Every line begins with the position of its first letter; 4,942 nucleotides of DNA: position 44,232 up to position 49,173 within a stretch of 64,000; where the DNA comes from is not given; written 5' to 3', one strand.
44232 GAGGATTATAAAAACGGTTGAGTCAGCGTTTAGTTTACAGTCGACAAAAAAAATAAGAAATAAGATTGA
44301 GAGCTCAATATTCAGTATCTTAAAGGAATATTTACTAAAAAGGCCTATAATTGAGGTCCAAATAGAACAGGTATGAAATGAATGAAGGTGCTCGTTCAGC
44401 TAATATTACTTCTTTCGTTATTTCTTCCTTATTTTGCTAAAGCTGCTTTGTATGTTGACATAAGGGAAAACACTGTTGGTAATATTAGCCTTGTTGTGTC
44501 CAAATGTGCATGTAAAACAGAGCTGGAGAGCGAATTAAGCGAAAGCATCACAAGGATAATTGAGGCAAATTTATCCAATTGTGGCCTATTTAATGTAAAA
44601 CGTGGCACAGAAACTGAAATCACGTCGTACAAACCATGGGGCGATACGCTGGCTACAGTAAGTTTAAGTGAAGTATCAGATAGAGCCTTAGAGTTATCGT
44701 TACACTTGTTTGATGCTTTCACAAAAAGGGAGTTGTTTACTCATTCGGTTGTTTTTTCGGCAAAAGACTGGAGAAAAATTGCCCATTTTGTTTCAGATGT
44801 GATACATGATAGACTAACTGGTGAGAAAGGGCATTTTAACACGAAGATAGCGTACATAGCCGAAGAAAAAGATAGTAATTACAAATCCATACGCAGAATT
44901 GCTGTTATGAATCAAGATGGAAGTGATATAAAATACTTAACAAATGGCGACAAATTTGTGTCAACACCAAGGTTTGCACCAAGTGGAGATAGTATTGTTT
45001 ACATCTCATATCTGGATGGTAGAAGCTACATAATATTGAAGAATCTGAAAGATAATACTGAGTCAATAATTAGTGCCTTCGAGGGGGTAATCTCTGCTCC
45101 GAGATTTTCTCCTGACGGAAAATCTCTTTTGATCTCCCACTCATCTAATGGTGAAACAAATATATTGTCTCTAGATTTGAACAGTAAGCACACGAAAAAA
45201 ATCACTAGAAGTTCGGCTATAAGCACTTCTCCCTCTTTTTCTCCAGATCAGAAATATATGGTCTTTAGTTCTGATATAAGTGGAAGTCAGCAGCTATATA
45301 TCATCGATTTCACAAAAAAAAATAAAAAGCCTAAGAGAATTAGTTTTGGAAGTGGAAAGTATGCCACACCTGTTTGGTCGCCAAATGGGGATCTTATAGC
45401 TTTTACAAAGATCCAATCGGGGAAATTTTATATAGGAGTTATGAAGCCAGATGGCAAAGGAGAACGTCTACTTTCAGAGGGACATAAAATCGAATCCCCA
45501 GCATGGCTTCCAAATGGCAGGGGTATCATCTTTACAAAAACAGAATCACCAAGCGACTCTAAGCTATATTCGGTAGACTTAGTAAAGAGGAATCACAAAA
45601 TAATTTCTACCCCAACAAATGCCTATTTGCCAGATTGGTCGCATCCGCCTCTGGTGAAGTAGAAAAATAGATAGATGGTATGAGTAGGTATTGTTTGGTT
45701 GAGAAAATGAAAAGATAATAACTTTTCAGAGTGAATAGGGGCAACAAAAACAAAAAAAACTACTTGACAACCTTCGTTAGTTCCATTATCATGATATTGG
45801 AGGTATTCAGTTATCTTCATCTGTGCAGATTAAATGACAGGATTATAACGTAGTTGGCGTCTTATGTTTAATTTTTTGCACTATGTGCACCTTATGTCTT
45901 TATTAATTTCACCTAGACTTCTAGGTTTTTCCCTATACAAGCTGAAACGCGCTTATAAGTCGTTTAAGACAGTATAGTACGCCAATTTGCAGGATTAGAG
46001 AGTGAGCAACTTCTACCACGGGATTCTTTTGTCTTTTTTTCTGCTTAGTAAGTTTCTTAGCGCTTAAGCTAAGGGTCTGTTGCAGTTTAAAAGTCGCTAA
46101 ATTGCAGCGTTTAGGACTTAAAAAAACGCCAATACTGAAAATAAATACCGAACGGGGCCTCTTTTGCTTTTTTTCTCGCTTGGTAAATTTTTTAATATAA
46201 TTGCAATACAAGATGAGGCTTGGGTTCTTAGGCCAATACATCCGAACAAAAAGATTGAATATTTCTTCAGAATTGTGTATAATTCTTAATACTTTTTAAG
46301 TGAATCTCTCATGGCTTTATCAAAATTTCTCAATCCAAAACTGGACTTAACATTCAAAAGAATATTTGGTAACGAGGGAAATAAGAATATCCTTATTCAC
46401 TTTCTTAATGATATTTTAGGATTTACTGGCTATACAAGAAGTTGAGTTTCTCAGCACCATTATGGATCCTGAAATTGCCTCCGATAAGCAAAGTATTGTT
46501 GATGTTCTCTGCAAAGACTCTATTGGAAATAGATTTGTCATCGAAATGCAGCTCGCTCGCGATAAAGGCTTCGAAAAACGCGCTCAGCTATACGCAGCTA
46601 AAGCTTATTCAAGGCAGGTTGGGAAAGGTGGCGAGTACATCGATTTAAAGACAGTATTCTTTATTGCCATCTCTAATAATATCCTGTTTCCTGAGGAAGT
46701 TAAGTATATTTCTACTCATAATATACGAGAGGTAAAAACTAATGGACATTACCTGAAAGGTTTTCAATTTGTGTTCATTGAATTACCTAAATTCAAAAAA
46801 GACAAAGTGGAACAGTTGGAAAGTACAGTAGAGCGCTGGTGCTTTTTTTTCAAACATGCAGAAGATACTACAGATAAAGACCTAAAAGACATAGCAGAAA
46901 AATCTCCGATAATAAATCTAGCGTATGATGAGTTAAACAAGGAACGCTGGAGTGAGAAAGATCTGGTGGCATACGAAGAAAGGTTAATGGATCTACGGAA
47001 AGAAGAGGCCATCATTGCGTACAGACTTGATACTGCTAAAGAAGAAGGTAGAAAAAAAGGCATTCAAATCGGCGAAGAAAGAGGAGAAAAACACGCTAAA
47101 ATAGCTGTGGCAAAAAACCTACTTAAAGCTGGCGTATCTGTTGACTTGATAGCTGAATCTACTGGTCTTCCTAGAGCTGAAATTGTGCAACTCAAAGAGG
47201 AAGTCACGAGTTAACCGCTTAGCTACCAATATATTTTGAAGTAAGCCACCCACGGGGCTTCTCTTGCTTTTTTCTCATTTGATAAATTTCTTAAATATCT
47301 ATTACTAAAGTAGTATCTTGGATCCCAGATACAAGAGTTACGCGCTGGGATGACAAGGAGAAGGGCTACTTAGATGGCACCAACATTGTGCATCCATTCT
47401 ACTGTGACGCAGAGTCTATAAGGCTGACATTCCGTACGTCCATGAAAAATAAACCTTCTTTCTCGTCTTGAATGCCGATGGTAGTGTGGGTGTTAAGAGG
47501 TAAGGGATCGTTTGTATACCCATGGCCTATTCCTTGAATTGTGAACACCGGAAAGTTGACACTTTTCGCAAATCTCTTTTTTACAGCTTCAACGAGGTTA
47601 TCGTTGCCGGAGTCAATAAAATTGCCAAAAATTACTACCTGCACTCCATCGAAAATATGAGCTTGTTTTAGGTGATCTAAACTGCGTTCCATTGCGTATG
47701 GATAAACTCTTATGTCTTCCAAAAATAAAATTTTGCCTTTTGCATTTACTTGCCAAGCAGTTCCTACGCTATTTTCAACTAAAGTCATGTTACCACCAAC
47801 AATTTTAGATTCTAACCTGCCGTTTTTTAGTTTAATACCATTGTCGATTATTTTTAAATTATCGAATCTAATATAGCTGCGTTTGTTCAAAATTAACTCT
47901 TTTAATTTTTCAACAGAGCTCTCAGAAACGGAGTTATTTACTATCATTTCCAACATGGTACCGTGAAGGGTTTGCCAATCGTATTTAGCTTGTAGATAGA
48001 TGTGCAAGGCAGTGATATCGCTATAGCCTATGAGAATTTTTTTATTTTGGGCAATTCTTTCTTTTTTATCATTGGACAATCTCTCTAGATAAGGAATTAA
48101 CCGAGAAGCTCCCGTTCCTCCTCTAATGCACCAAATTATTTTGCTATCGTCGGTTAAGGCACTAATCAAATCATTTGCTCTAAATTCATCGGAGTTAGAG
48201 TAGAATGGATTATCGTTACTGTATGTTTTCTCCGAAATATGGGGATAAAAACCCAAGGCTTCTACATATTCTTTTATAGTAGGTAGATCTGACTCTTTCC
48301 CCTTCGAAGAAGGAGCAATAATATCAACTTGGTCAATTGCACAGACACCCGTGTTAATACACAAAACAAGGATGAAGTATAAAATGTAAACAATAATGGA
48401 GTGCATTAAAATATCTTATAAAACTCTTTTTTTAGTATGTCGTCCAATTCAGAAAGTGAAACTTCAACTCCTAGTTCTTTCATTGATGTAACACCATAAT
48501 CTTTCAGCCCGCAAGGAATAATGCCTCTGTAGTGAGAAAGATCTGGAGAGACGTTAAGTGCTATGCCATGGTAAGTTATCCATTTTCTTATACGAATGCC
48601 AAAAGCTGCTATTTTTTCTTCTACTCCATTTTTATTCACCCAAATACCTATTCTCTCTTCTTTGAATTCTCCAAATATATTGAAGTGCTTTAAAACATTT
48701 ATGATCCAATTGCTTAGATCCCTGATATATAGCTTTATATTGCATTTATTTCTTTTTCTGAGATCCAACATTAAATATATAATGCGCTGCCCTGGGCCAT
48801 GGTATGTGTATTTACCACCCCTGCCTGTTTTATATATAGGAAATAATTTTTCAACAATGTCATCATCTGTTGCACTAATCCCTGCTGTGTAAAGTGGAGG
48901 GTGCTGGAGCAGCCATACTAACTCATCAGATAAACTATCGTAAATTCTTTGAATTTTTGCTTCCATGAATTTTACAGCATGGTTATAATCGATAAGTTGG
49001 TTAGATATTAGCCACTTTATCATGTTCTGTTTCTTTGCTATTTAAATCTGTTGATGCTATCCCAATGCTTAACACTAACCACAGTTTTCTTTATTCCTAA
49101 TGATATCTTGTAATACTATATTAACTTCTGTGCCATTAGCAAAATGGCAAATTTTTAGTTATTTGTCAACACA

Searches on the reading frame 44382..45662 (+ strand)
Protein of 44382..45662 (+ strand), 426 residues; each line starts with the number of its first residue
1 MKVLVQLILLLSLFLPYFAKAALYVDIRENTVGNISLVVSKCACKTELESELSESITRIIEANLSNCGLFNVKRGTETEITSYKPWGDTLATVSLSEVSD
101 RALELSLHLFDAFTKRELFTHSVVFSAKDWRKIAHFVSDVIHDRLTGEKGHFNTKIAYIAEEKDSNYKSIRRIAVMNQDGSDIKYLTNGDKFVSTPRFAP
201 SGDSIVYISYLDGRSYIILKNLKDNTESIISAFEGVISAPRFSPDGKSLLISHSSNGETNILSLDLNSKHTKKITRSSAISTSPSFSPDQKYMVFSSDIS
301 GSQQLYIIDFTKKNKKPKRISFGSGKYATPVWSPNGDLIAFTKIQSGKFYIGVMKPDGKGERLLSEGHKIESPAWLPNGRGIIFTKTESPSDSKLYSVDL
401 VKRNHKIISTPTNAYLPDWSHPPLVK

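Call 79: search_protein_families(library=pfam, proteins=[window:44382-45662:+], max_evalue=0.0001)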
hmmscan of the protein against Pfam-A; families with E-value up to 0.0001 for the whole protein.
window:44382-45662:+ (426 aa): 5 families
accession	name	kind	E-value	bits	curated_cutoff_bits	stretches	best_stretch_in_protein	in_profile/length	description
PF07676.18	PD40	-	6e-22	77.5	20.9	1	272-307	2-38/38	WD40-like Beta Propeller Repeat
PF14583.12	Pectate_lyase22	-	7.1e-08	32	30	0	282-310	354-382/386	Oligogalacturonate lyase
PF00930.27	DPPIV_N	-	3.2e-07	29.9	22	0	287-342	1-60/354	Dipeptidyl peptidase IV (DPP IV) N-terminal region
PF25174.1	Beta-prop_THOC3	-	7.2e-06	25.6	305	0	196-297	94-190/272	THOC3 beta-propeller domain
PF04052.18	TolB_N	-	1.2e-05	25.8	22.4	1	23-117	1-105/106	TolB amino-terminal domain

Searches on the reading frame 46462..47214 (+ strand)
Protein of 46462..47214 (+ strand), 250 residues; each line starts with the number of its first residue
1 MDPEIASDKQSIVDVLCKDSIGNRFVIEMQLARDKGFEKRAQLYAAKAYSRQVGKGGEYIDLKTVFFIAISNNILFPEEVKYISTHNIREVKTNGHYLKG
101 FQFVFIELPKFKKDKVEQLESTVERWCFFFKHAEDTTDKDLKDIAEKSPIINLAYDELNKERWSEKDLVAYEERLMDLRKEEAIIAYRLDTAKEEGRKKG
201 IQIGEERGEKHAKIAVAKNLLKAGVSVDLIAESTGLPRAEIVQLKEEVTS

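Call 79: search_protein_families(library=pfam, proteins=[window:46462-47214:+], max_evalue=0.0001)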
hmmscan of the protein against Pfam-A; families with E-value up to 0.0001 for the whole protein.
window:46462-47214:+ (250 aa): 1 family
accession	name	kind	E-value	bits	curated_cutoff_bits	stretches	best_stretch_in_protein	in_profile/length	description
PF12784.13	PDDEXK_2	-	5.6e-33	115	27.4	1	3-185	47-226/229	PD-(D/E)XK nuclease family transposase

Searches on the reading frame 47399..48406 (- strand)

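Call 79: search_protein_families(library=pfam, proteins=[window:47399-48406:-], max_evalue=0.0001)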
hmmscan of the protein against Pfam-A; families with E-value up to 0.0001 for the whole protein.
window:47399-48406:- (335 aa): 2 families
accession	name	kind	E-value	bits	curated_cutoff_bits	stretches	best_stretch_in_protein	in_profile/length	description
PF02016.21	Peptidase_S66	-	4.9e-28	98.2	25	1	27-149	1-121/121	LD-carboxypeptidase N-terminal domain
PF17676.7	Peptidase_S66C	-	4.2e-24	85.9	23.7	1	200-310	2-120/120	LD-carboxypeptidase C-terminal domain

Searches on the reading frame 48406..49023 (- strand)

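Call 79: search_protein_families(library=pfam, proteins=[window:48406-49023:-], max_evalue=0.0001)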
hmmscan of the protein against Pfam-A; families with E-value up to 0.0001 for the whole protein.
window:48406-49023:- (205 aa): 1 family
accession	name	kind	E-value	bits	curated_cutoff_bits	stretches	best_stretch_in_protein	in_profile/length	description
PF21948.1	LplA-B_cat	-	9.8e-35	120.8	27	1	12-201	1-199/200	Lipoyl protein ligase A/B catalytic domain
